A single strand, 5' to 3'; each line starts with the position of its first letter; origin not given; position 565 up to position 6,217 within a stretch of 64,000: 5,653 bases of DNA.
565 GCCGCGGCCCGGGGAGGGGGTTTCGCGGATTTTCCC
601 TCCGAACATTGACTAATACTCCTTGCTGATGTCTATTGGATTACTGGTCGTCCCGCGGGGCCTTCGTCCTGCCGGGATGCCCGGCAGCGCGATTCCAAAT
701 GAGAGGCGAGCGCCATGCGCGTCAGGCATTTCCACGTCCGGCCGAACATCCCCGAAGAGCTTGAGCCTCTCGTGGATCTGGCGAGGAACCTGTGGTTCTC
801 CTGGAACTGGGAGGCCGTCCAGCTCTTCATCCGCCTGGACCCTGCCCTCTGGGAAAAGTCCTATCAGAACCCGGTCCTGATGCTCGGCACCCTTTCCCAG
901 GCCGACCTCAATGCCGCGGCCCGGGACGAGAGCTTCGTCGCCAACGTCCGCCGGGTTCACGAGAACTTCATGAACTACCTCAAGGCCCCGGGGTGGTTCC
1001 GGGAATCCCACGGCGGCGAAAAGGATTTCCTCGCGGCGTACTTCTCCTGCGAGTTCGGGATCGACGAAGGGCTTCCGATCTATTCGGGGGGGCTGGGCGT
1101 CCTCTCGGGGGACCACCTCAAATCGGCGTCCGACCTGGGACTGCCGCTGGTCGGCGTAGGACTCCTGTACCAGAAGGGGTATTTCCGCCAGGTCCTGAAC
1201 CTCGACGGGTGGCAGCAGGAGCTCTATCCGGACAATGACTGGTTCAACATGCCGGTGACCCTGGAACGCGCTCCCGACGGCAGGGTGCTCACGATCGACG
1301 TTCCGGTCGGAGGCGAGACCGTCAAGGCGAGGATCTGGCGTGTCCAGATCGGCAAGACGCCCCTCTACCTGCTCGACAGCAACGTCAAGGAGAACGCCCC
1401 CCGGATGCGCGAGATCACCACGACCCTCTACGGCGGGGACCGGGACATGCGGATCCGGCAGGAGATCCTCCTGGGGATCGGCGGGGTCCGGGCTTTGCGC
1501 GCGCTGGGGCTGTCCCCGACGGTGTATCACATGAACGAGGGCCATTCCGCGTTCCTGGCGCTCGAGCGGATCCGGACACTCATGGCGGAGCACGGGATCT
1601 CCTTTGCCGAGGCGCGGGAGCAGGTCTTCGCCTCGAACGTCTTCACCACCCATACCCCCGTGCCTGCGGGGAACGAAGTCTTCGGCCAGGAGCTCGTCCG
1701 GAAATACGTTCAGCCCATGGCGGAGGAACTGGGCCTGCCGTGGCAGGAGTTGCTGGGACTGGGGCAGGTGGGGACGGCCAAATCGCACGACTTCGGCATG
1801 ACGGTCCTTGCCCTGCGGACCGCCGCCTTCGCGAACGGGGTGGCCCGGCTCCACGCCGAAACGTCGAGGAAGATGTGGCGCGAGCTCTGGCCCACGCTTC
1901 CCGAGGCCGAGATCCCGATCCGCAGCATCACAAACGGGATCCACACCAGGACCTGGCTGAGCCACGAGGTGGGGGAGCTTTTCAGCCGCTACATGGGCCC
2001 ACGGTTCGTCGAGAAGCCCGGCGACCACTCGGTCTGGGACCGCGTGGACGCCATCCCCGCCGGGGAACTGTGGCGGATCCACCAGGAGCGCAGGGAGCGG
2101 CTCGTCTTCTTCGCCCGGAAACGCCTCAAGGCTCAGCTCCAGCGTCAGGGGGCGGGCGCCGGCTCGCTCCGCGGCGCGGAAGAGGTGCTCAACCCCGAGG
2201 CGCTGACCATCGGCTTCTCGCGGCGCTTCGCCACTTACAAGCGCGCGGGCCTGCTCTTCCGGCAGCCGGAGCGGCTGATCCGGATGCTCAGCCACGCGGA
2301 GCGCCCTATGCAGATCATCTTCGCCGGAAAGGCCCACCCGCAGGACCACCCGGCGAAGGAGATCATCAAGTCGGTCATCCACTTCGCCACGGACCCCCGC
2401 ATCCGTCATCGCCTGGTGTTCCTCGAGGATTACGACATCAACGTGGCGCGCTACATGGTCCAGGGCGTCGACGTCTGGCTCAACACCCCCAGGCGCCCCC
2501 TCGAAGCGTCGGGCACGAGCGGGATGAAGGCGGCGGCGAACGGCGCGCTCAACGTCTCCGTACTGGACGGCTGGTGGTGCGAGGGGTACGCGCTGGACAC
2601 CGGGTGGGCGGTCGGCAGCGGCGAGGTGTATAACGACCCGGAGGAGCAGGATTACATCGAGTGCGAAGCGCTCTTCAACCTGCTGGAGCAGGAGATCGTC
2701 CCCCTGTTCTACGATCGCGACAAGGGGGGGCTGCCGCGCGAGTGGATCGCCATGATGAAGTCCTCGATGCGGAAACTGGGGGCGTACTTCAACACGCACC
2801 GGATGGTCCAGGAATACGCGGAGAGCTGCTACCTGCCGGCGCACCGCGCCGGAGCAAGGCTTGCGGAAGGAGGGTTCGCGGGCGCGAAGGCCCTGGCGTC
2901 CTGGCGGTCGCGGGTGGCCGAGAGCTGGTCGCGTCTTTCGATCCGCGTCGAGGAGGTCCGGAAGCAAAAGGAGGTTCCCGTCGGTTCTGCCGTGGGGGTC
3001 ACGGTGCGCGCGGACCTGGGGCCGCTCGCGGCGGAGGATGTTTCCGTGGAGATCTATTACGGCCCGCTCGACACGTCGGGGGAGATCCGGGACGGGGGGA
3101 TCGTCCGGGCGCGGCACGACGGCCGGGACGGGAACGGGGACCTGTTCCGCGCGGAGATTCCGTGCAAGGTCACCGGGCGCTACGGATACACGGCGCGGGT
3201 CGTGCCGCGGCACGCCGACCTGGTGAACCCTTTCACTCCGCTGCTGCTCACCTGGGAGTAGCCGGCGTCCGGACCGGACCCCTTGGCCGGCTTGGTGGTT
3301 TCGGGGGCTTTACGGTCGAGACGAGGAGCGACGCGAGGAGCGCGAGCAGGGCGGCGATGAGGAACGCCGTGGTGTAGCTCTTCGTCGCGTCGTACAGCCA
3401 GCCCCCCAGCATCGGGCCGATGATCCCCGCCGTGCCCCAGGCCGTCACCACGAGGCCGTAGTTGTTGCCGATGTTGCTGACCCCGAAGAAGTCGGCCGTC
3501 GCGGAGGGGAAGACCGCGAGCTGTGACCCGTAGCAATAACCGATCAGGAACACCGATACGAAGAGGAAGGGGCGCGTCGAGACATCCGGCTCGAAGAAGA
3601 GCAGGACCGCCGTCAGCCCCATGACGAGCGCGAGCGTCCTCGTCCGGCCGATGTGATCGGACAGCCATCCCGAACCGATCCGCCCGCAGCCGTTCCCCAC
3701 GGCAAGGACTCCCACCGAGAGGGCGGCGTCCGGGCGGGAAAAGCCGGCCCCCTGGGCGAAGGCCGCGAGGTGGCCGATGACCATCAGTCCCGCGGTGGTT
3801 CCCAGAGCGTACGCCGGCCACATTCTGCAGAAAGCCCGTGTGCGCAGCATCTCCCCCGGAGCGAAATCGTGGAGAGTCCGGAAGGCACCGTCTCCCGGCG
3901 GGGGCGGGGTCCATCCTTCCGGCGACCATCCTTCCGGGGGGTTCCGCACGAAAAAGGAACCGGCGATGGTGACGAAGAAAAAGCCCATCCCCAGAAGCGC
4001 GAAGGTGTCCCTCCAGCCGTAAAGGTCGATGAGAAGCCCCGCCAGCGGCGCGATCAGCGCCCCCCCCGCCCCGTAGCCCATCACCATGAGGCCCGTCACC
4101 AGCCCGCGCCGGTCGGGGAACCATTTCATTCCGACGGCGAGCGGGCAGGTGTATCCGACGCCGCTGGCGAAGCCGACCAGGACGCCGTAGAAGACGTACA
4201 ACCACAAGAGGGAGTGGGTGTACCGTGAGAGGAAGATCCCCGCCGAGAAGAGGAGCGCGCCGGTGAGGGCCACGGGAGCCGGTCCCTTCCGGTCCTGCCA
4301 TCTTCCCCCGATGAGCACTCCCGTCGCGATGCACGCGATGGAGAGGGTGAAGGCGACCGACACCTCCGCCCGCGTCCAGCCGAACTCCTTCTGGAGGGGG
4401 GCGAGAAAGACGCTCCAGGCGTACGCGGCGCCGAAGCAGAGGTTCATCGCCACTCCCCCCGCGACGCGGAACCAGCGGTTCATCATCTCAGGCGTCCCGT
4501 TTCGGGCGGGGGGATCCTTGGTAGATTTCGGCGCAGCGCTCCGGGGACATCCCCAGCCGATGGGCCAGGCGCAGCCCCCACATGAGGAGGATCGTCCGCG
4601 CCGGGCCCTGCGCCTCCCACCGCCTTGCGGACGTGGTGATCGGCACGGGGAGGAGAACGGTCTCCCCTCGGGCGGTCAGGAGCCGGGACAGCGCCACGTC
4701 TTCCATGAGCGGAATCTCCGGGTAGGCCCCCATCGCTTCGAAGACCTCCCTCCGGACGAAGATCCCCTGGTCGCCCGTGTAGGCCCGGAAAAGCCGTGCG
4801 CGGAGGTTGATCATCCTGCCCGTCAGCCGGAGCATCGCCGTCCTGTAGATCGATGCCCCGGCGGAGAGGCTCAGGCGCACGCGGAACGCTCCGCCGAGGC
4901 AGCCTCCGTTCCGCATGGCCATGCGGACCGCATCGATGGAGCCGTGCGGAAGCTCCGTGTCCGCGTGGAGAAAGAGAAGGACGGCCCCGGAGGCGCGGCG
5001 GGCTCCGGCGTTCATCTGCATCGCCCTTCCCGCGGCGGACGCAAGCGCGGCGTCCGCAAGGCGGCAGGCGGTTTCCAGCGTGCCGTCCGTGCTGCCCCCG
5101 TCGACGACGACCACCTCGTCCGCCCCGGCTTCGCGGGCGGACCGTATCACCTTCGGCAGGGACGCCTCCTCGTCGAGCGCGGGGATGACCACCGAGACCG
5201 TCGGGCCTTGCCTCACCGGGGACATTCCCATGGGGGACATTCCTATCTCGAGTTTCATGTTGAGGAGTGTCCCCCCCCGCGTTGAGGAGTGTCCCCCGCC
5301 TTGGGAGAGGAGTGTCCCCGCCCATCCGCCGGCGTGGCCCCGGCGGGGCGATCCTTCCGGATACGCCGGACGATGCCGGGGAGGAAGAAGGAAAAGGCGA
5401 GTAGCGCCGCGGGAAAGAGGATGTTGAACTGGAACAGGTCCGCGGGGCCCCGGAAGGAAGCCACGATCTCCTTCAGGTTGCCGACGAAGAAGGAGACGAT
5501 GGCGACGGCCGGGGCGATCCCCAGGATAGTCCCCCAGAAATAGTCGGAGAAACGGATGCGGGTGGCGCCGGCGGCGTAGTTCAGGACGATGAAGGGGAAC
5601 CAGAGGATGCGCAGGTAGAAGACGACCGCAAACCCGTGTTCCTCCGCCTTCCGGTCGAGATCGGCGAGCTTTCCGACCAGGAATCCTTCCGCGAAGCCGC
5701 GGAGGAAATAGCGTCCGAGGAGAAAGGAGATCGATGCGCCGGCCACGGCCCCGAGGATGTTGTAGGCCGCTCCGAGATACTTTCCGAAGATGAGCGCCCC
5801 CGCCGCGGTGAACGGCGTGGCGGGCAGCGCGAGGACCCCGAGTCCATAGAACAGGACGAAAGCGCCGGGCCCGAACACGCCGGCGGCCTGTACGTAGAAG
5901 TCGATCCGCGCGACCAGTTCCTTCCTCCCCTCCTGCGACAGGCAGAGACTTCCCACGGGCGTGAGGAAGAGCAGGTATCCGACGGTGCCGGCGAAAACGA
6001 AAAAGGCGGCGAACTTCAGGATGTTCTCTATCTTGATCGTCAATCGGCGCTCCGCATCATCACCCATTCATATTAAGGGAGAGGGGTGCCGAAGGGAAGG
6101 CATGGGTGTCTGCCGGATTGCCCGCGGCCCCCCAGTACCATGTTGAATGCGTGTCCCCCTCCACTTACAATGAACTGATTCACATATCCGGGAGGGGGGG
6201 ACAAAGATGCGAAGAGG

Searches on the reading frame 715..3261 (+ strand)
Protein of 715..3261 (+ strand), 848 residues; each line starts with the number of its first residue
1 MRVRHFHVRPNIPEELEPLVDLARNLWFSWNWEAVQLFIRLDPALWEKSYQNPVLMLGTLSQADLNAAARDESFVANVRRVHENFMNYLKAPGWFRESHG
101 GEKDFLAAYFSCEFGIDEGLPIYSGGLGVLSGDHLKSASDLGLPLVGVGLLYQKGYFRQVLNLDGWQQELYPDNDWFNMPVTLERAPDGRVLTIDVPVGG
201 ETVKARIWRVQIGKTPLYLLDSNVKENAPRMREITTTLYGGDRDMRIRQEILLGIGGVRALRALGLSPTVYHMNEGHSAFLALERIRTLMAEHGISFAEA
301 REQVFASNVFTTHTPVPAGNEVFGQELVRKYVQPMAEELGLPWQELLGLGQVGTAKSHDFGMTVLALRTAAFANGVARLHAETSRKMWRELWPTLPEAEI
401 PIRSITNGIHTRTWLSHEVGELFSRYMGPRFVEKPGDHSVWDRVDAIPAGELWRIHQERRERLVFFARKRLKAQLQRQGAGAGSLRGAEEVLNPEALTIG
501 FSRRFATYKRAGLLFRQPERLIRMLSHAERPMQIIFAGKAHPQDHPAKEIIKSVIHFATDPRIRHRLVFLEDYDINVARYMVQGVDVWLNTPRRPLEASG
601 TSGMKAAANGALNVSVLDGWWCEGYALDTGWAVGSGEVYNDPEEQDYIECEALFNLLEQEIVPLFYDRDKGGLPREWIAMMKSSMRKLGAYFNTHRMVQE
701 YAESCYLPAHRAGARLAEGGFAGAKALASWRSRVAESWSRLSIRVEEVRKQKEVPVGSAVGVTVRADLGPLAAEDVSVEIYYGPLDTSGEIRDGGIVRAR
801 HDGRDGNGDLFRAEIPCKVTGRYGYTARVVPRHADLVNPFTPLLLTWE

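Call 17: search_protein_families(library=pfam, proteins=[window:715-3261:+], max_evalue=0.001)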
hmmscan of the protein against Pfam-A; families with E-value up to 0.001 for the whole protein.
window:715-3261:+ (848 aa): 2 families
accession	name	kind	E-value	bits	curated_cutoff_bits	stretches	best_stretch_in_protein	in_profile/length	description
PF00343.26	Phosphorylase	-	4.6e-34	118.2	27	2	270-619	219-579/713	Carbohydrate phosphorylase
PF11897.13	DUF3417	-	6.6e-34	117.1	25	1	12-120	1-109/109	Protein of unknown function (DUF3417)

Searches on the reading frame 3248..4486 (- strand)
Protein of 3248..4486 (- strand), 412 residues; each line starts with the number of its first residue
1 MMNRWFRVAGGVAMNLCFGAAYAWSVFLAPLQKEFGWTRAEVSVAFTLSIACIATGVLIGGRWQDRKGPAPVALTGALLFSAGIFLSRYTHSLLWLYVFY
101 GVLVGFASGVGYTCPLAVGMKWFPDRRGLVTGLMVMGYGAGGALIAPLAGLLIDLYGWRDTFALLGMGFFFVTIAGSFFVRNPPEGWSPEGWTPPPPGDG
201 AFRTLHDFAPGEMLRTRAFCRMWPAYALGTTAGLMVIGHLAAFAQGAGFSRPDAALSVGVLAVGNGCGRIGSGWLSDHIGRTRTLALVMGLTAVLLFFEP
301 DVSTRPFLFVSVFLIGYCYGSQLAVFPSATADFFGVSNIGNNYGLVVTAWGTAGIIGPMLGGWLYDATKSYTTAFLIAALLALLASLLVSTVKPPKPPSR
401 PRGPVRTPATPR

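Call 79: search_protein_families(library=pfam, proteins=[window:3248-4486:-], max_evalue=0.0001)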
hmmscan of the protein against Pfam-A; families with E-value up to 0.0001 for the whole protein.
window:3248-4486:- (412 aa): 2 families
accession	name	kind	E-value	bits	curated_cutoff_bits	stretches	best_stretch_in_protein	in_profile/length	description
PF07690.21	MFS_1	-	3.6e-53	181.1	33.4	2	18-297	10-283/347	Major Facilitator Superfamily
PF06779.20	MFS_4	-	1.4e-05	25.1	26.3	1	215-389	190-363/364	Uncharacterised MFS-type transporter YbfB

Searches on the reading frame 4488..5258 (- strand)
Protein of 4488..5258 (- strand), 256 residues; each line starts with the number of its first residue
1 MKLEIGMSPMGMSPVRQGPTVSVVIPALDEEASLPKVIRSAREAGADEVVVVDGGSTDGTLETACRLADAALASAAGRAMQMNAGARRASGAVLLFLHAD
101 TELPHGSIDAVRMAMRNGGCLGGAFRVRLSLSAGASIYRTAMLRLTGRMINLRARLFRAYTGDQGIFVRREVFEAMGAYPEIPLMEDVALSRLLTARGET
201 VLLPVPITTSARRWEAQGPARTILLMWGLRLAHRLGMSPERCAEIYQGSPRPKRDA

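Call 79: search_protein_families(library=pfam, proteins=[window:4488-5258:-], max_evalue=0.0001)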
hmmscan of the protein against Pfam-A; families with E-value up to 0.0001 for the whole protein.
window:4488-5258:- (256 aa): 3 families
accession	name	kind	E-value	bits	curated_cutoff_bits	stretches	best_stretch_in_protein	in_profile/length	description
PF00535.33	Glycos_transf_2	-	7e-15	55.8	23.3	1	22-120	1-108/168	Glycosyl transferase family 2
PF13641.12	Glyco_tranf_2_3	-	1e-06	29.4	27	1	19-212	1-213/230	Glycosyltransferase like family 2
PF13704.12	Glyco_tranf_2_4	-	4.6e-05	24.3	27.5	1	29-78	2-51/98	Glycosyl transferase family 2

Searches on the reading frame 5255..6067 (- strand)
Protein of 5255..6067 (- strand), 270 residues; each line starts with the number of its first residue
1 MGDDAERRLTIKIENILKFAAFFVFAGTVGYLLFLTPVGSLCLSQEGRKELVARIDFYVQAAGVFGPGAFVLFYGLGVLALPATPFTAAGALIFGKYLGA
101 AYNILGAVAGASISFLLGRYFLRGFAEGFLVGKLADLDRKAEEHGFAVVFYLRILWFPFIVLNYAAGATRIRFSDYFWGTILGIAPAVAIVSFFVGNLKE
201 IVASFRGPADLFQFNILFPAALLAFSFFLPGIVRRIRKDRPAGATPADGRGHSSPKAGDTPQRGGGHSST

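Call 79: search_protein_families(library=pfam, proteins=[window:5255-6067:-], max_evalue=0.0001)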
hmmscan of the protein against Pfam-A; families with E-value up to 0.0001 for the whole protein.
window:5255-6067:- (270 aa): 1 family
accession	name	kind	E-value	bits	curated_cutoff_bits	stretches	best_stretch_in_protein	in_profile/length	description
PF09335.16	VTT_dom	-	5.9e-23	82.1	33.9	1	81-195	1-121/123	VTT domain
